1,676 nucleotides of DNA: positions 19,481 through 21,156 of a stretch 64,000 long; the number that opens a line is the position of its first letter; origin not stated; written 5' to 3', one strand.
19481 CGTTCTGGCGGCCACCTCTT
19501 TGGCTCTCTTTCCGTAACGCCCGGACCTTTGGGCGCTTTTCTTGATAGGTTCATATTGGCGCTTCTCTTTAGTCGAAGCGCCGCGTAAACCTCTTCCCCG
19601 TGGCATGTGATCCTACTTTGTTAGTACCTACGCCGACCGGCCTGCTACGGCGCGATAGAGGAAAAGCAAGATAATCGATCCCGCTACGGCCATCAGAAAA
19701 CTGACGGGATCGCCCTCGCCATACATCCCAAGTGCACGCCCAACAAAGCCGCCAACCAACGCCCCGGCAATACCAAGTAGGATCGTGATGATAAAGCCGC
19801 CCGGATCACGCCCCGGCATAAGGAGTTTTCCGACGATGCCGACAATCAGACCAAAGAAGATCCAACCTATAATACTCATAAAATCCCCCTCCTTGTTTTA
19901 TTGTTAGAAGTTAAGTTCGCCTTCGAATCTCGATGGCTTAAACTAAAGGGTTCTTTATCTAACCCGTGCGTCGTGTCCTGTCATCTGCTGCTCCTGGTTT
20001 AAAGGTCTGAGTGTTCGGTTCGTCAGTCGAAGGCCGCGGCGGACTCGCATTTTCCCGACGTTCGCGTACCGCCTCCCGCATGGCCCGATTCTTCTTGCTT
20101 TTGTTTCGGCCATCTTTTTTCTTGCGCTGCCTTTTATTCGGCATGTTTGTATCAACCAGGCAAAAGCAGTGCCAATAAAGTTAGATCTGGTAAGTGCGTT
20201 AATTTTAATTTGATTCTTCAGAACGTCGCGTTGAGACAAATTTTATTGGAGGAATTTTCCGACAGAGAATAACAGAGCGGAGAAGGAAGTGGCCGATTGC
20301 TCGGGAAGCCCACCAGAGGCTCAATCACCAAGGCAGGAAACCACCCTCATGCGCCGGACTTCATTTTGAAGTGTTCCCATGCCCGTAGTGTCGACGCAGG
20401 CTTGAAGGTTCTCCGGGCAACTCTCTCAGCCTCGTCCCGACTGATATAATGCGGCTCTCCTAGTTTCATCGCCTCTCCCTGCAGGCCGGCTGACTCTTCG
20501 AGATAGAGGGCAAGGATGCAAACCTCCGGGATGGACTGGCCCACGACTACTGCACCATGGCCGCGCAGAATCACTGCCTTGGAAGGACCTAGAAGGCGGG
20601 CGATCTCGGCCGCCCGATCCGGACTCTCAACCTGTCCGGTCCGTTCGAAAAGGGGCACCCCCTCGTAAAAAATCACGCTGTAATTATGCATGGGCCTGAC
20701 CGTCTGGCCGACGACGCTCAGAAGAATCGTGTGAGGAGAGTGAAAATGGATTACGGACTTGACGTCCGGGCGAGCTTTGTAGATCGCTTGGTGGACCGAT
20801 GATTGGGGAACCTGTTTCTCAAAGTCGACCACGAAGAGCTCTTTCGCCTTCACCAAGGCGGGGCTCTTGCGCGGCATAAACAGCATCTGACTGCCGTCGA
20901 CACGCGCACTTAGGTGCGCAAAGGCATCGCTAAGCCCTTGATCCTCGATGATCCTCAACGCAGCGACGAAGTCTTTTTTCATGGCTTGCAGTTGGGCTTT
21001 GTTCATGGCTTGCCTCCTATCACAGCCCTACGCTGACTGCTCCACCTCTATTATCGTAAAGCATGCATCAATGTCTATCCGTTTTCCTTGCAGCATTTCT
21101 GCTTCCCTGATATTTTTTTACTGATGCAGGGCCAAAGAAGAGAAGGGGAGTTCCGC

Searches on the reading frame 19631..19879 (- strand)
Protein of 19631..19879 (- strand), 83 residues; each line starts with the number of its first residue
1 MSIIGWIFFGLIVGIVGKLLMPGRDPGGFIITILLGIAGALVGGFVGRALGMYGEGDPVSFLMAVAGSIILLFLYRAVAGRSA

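Call 99: search_protein_families(library=pfam, proteins=[window:19631-19879:-], max_evalue=0.1)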
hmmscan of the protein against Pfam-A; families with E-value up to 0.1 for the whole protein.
window:19631-19879:- (83 aa): 4 families
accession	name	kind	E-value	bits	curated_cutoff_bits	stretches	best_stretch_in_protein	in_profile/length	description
PF04226.18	Transgly_assoc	-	3.2e-14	53.3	25.3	1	33-79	1-48/49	Transglycosylase associated protein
PF11255.13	DUF3054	-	0.012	16.5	25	1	3-78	36-109/110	Protein of unknown function (DUF3054)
PF05433.20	Rick_17kDa_Anti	-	0.017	15.4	24.2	1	36-56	3-23/43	Glycine zipper 2TM domain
PF19608.4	DUF6113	-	0.026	14.7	27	1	4-46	18-59/129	Family of unknown function (DUF6113)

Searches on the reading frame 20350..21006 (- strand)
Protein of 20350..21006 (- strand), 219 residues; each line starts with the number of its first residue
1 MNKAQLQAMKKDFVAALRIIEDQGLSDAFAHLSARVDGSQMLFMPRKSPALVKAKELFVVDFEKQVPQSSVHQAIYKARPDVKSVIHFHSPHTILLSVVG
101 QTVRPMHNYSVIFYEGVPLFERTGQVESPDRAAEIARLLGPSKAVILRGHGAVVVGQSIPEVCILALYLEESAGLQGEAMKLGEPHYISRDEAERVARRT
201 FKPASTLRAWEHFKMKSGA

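Call 99: search_protein_families(library=pfam, proteins=[window:20350-21006:-], max_evalue=0.1)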
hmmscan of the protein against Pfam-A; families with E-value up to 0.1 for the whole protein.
window:20350-21006:- (219 aa): 1 family
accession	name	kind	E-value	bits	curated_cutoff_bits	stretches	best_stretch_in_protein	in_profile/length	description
PF00596.27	Aldolase_II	-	8.3e-29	101.2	22.2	1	12-176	2-182/183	Class II Aldolase and Adducin N-terminal domain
